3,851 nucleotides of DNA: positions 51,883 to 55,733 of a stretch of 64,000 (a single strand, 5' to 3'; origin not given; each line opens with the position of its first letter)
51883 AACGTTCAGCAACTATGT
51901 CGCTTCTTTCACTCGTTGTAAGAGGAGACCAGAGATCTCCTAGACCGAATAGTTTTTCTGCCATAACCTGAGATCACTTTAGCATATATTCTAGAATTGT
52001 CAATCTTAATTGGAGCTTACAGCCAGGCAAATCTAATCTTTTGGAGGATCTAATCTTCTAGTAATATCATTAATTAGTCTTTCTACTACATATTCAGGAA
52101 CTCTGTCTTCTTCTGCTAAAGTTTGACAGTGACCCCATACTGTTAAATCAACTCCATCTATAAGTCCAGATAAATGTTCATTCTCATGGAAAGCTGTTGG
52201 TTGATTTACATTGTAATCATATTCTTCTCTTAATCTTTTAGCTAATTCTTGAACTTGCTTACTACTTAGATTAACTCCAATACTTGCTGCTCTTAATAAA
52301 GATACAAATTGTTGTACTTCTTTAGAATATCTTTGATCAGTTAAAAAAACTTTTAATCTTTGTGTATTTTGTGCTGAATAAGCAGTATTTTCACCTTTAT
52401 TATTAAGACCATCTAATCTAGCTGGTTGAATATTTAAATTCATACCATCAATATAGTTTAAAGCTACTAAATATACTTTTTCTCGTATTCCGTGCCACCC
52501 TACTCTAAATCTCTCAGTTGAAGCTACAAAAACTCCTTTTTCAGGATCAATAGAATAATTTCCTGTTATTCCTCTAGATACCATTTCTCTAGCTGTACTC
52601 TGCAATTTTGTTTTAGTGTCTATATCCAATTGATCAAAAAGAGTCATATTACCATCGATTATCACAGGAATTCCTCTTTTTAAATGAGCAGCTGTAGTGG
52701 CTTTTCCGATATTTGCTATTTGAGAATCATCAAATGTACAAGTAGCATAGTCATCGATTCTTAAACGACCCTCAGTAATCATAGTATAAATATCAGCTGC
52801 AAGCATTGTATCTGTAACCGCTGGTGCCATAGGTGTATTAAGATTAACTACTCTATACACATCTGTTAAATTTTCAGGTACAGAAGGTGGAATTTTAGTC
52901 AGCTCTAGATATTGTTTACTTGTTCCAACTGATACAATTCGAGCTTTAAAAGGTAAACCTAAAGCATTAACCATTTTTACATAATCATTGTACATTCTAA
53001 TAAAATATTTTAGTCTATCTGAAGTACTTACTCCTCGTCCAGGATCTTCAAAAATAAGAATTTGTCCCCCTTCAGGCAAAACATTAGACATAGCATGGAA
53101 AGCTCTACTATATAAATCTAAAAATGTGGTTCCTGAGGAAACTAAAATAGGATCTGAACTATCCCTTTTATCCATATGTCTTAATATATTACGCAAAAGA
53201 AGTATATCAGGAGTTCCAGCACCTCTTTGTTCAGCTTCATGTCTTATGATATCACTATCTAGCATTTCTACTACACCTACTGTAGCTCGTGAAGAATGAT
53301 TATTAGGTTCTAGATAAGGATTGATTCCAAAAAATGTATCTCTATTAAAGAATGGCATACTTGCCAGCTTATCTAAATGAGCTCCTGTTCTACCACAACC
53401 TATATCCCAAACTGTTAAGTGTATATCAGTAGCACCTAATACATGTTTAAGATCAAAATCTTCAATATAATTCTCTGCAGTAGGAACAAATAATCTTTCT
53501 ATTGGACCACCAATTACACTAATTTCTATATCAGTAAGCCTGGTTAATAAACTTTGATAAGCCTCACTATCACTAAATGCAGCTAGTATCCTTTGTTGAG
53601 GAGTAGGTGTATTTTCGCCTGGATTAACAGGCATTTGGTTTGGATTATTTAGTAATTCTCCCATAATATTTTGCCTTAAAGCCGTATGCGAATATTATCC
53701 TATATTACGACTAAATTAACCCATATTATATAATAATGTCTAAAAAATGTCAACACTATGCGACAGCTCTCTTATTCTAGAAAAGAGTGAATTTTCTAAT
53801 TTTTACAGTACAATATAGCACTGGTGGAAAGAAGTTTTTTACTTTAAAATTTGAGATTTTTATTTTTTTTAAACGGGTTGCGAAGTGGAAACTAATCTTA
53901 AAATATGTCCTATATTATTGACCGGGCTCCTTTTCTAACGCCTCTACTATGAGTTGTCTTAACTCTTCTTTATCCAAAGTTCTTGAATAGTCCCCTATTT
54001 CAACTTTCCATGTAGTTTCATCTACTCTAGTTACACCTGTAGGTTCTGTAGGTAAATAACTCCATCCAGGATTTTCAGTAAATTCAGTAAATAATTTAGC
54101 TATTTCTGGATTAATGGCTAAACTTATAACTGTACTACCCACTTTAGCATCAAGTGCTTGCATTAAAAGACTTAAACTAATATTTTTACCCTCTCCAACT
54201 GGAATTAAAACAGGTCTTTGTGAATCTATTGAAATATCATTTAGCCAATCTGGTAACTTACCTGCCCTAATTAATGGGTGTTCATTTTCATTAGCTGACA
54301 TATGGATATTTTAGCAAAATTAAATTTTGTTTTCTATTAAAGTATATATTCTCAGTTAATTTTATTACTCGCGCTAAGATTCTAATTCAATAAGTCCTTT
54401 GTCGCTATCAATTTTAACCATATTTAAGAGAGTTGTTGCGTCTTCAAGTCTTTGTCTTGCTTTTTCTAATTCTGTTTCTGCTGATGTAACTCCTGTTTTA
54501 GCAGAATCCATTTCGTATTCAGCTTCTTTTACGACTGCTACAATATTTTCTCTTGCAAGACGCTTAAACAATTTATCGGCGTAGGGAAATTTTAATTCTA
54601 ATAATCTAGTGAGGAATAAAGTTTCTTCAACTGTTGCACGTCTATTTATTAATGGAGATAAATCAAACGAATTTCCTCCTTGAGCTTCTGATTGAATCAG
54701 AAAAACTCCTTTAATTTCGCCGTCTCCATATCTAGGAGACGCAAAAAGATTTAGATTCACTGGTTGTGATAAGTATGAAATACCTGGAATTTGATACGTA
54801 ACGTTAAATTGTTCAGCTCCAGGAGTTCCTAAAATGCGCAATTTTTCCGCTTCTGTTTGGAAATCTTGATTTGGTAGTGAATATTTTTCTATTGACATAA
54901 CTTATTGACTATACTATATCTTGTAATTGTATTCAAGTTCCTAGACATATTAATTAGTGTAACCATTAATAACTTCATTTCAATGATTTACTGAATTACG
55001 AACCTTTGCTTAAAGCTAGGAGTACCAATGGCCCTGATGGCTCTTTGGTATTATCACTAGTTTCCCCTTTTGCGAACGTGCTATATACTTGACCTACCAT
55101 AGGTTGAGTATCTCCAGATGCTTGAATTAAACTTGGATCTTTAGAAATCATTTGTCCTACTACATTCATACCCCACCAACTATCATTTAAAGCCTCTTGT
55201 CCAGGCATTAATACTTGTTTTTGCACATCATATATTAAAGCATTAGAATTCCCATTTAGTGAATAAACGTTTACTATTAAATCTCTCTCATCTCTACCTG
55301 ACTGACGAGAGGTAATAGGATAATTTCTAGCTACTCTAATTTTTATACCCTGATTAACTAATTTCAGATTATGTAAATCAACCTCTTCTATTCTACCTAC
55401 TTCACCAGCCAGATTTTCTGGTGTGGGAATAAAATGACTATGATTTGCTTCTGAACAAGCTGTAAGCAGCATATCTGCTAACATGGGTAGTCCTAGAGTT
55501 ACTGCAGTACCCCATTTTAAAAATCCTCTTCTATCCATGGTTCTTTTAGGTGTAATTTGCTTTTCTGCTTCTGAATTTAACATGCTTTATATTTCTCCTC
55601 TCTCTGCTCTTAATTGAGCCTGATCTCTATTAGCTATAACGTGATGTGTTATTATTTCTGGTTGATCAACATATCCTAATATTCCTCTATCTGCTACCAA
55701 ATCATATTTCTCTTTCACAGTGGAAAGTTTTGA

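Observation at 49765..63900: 14-kb island of ORFans including a nine-gene same-strand array: candidate undescribed system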

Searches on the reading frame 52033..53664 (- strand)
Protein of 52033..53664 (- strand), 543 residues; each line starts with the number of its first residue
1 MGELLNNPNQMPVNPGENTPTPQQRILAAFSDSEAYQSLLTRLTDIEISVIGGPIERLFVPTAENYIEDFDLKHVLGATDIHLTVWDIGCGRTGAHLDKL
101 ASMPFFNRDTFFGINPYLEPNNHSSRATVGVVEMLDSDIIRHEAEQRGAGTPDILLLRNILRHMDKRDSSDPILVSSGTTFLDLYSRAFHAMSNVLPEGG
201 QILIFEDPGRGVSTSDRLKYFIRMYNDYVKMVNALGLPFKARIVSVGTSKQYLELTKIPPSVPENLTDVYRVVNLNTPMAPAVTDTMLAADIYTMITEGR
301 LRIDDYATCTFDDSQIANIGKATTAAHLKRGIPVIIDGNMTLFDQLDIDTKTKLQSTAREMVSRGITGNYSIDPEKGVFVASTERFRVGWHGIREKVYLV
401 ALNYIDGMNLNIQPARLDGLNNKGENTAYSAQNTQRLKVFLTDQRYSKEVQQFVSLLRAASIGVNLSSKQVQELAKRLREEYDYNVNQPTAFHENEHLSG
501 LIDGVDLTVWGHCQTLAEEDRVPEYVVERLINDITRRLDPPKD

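Call 7: search_protein_families(library=pfam, max_evalue=0.1, proteins=[window:52033-53664:-])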
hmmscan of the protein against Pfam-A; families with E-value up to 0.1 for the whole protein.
window:52033-53664:- (543 aa): 0 families
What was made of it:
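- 52915..53470 (-): N-terminal class I SAM-methyltransferase-like domain (residues ~66-250) of the 543-aa protein (whole gene 52033-53664). Motif I is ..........; the later motif is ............. The window protein itself has no Pfam hit (call 7).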

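Call 18: search_protein_families(library=phrogs, max_evalue=0.01, proteins=[window:52033-53664:-])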
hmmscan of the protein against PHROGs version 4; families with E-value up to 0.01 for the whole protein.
window:52033-53664:- (543 aa): 0 families

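Call 19: search_protein_families(library=padloc, max_evalue=0.01, proteins=[window:52033-53664:-])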
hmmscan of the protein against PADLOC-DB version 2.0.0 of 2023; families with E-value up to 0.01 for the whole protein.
window:52033-53664:- (543 aa): 0 families

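Call 23: search_protein_families(library=ncbifam, max_evalue=0.05, proteins=[window:52033-53664:-])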
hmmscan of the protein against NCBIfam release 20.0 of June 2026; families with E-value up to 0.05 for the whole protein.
window:52033-53664:- (543 aa): 0 families

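Call 30: search_solved_structures(query=window:52033-53664:-, max_evalue=10)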
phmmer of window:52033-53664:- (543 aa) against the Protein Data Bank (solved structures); distinct sequences matched with E-value up to 10: 5.
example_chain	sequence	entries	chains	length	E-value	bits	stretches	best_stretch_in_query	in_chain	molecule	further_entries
6eb3_A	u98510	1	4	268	0.24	13.3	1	195-246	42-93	Est1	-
8v16_C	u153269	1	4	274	0.26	13.2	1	195-246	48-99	Esterase 1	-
4gqh_A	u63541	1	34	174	0.82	11.6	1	190-313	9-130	Capsid protein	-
7eko_N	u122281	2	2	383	1.2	11.1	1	255-296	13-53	ATP-dependent Clp protease proteolytic subunit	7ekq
9dhb_A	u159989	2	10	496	1.9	10.4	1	65-146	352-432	Serine hydroxymethyltransferase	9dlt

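Call 61: predict_structure(alignment_id=A4)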
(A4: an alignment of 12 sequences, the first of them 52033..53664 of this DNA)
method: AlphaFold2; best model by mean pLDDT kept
length: 543 residues; sequences in the alignment: 12
mean_pLDDT: 75.0   pTM: 0.56
mean pLDDT of the five models: 75.0, 73.9, 73.0, 71.3, 67.5
residues with pLDDT >= 90: 147; 70-90: 194; 50-70: 137; < 50: 65
segments of 3 or more residues with pLDDT < 50: 1-17, 42-65, 210-212, 249-256
pLDDT, mean of each block of 10 residues (from residue 1): 39 43 52 54 44 32 49 58 79 72 70 70 67 82 82 80 61 55 72 80 66 58 68 58 54 51 91 82 91 90 88 91 90 91 95 91 74 91 89 91 96 88 80 92 94 97 88 81 52 73 93 95 97 85 58
secondary structure, 60 per line:
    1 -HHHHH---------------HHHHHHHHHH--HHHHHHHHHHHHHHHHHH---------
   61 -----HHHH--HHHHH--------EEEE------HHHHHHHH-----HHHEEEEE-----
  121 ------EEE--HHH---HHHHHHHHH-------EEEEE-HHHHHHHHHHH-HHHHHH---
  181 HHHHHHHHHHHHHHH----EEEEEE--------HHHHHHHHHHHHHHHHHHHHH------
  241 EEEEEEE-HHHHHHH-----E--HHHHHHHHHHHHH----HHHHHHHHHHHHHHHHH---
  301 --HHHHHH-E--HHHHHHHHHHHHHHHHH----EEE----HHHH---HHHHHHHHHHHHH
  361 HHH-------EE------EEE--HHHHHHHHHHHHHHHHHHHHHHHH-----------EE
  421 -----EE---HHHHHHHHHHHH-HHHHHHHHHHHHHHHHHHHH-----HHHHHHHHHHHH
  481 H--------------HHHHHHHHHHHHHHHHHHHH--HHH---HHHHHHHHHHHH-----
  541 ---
elements in order: H2-6 H22-31 H34-51 H66-69 H72-76 E85-88 H95-102 E111-115 E127-129 H138-146 E154-158 H160-170 H172-177 H181-195 E200-205 H214-234 E241-247 H249-255 H264-276 H281-297 H303-308 H313-329 E334-336 H341-344 H348-363 E379-381 H384-407 H431-442 H444-463 H469-481 H496-515 H524-535
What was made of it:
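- On Class I SAM-dependent methyltransferase (543-aa protein, N-terminal domain): AF2 model with strands at residues 85-88, 111-115, 127-129, 154-158, 200-205 and 241-247 (call 61).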

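Call 108: find_related_loci(query=window:52033-53664:-, collection=viral_contigs, flank=10000)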
Query window:52033-53664:- (543 aa) in viral_contigs; peptide patterns used: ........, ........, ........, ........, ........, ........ (x = any residue, [..] = any of these).
13 stretches matched a pattern, but none encodes a relative of the query by tblastn (E <= 1e-3).

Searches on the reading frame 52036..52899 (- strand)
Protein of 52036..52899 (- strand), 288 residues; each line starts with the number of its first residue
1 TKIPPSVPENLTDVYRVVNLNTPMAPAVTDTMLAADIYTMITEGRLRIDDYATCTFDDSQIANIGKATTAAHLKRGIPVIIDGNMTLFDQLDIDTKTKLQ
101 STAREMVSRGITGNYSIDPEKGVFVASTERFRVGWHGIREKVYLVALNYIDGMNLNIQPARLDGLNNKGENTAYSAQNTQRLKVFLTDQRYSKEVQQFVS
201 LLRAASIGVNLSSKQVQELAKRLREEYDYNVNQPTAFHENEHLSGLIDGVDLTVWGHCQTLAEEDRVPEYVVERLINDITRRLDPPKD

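Call 46: find_homologous_proteins(query=A1, max_evalue=0.001)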
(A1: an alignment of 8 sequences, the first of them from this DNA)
Query A1 (8 sequences) (288 aa, profile of the alignment): 2 proteins with E <= 0.001 among 8000 candidates.
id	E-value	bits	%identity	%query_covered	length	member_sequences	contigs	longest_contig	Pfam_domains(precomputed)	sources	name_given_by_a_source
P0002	2.6e-107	377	100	100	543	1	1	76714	-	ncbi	-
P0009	2.2e-102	360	23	96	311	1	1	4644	-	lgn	-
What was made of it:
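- Tried and rejected: For profile A1 they returned the query plus P0009 (call 46).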

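Call 81: predict_structure(alignment_id=A1)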
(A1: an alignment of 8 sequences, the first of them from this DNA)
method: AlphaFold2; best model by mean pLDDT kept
length: 288 residues; sequences in the alignment: 8
mean_pLDDT: 87.9   pTM: 0.86
mean pLDDT of the five models: 87.9, 87.3, 86.9, 86.6, 85.8
residues with pLDDT >= 90: 184; 70-90: 72; 50-70: 31; < 50: 1
segments of 3 or more residues with pLDDT < 50: none
pLDDT, mean of each block of 10 residues (from residue 1): 85 91 84 96 95 94 95 89 96 96 88 84 93 90 94 83 57 85 96 97 95 86 72 63 88 96 94 94 72
secondary structure, 60 per line:
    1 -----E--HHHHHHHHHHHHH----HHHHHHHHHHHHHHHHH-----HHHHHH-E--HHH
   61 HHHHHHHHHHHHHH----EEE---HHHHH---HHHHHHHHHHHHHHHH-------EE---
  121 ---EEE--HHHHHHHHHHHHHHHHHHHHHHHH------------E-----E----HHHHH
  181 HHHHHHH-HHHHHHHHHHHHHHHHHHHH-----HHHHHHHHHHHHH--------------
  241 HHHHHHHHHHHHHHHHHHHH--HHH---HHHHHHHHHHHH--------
elements in order: H9-21 H26-42 H48-53 H58-74 E79-81 H85-89 H93-108 E124-126 H129-152 H176-187 H189-208 H214-226 H241-260 H269-280
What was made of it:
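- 52036..52902 (-): C-terminal all-helical domain (residues ~255-543) of the 543-aa protein. It belongs to a rare family with the motifs N.......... and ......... AF2 pLDDT 87.9, pTM 0.86 (call 81).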

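Call 83: search_solved_structures(query=A1, max_evalue=1)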
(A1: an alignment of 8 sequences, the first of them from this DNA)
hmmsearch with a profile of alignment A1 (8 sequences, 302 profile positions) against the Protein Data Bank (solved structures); distinct sequences matched with E-value up to 1: 0.

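Call 89: fold_search(model_id=the predicted structure, library=viral)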
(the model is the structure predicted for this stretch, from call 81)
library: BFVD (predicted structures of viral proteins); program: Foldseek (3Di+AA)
matches with E <= 10: 286; with E <= 0.001: 0
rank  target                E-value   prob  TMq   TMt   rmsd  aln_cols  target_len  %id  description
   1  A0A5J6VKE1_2          2.9e-01  0.10  0.13  0.06  22.6       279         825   10  Uncharacterized protein [Megaviridae environmental sample]
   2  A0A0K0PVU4            3.7e-01  0.13  0.19  0.18  23.1       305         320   10  Head morphogenesis protein [Roseobacter phage RDJL Phi 2]
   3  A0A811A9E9            6.6e-01  0.06  0.13  0.14  21.9       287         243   11  (no name in the UniProt tables at hand)
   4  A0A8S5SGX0            8.0e-01  0.04  0.12  0.05  33.3       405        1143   12  Minor tail protein [Siphoviridae sp. ctBCr48]
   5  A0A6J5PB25            9.1e-01  0.03  0.12  0.07  27.7       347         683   13  Uncharacterized protein [uncultured Caudovirales phage]
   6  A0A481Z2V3            1.1e+00  0.07  0.15  0.18  23.6       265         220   12  Lipid membrane protein [Pithovirus LCPAC101]
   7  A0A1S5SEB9            1.1e+00  0.07  0.15  0.13  21.2       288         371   12  (no name in the UniProt tables at hand)
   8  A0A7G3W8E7            1.1e+00  0.07  0.14  0.06  25.1       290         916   10  (no name in the UniProt tables at hand)
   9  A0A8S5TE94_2          1.1e+00  0.06  0.16  0.06  24.3       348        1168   10  Type I restriction enzyme [Podoviridae sp. ctzXp5]
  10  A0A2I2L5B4            1.1e+00  0.04  0.13  0.12  23.1       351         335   10  Uncharacterized protein [Orpheovirus IHUMI-LCC2]
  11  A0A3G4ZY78            1.3e+00  0.06  0.18  0.16  22.7       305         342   11  Transmembrane protein 184C-like protein (Fragment) [Edafosvirus sp.]
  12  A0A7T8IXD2            1.3e+00  0.03  0.11  0.09  25.5       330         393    9  (no name in the UniProt tables at hand)
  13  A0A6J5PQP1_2          1.3e+00  0.03  0.14  0.07  19.1       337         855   11  PcfJ-like protein [uncultured Caudovirales phage]
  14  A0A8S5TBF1            1.4e+00  0.04  0.10  0.14  21.4       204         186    9  DUF2786 domain-containing protein [Myoviridae sp. ctiX384]
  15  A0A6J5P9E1            1.4e+00  0.03  0.09  0.12  23.3       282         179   13  Uncharacterized protein [uncultured Caudovirales phage]
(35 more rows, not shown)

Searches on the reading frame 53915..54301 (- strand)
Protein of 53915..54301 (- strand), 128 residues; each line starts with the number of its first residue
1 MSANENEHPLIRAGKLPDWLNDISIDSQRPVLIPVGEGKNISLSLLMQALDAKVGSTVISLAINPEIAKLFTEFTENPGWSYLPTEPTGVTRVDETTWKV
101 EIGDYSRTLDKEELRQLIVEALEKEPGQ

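Call 7: search_protein_families(library=pfam, max_evalue=0.1, proteins=[window:53915-54301:-])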
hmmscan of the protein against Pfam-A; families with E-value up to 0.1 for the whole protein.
window:53915-54301:- (128 aa): 0 families

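Call 18: search_protein_families(library=phrogs, max_evalue=0.01, proteins=[window:53915-54301:-])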
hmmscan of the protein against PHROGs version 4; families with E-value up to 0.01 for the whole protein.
window:53915-54301:- (128 aa): 0 families

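Call 19: search_protein_families(library=padloc, max_evalue=0.01, proteins=[window:53915-54301:-])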
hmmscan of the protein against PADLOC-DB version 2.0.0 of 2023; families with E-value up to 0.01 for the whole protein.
window:53915-54301:- (128 aa): 0 families

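Call 23: search_protein_families(library=ncbifam, max_evalue=0.05, proteins=[window:53915-54301:-])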
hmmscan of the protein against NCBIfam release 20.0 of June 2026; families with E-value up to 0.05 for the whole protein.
window:53915-54301:- (128 aa): 1 family
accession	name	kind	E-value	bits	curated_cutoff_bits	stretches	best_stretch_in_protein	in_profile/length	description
TIGR00142.1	hycI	equivalog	0.042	13.6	119.1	0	40-76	89-125/146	hydrogenase maturation peptidase HycI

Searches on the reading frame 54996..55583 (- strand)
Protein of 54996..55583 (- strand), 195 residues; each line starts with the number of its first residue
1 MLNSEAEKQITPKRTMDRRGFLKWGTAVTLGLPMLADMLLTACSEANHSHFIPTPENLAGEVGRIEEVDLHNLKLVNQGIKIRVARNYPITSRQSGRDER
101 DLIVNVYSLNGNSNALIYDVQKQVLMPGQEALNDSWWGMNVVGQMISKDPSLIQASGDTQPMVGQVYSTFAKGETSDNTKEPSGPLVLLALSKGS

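Call 7: search_protein_families(library=pfam, max_evalue=0.1, proteins=[window:54996-55583:-])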
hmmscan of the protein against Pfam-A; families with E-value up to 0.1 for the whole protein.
window:54996-55583:- (195 aa): 1 family
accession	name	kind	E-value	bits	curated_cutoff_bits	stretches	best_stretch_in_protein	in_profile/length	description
PF10518.14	TAT_signal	-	0.0037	17.6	22.7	1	16-30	2-16/21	TAT (twin-arginine translocation) pathway signal sequence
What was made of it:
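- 54996..55583 (-): Putative Tat-exported lipoprotein, 195 aa (DRRGFLK...LLTAC). It is 3 nt downstream of the preceding gene and has the island's clearest Shine-Dalgarno-like GGAG. Pfam TAT_signal E 0.0037, 17.6 bits, below the gathering score of 22.7 (call 7).
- On Tat-dependent lipoprotein (54996-55583): Pfam TAT_signal scores 17.6 bits, below the gathering score of 22.7 (call 7).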

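Call 18: search_protein_families(library=phrogs, max_evalue=0.01, proteins=[window:54996-55583:-])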
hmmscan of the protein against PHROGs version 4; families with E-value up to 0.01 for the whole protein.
window:54996-55583:- (195 aa): 0 families

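Call 19: search_protein_families(library=padloc, max_evalue=0.01, proteins=[window:54996-55583:-])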
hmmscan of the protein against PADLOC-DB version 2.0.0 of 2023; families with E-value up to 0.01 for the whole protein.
window:54996-55583:- (195 aa): 0 families

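Call 23: search_protein_families(library=ncbifam, max_evalue=0.05, proteins=[window:54996-55583:-])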
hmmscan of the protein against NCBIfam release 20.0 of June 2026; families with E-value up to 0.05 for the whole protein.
window:54996-55583:- (195 aa): 0 families
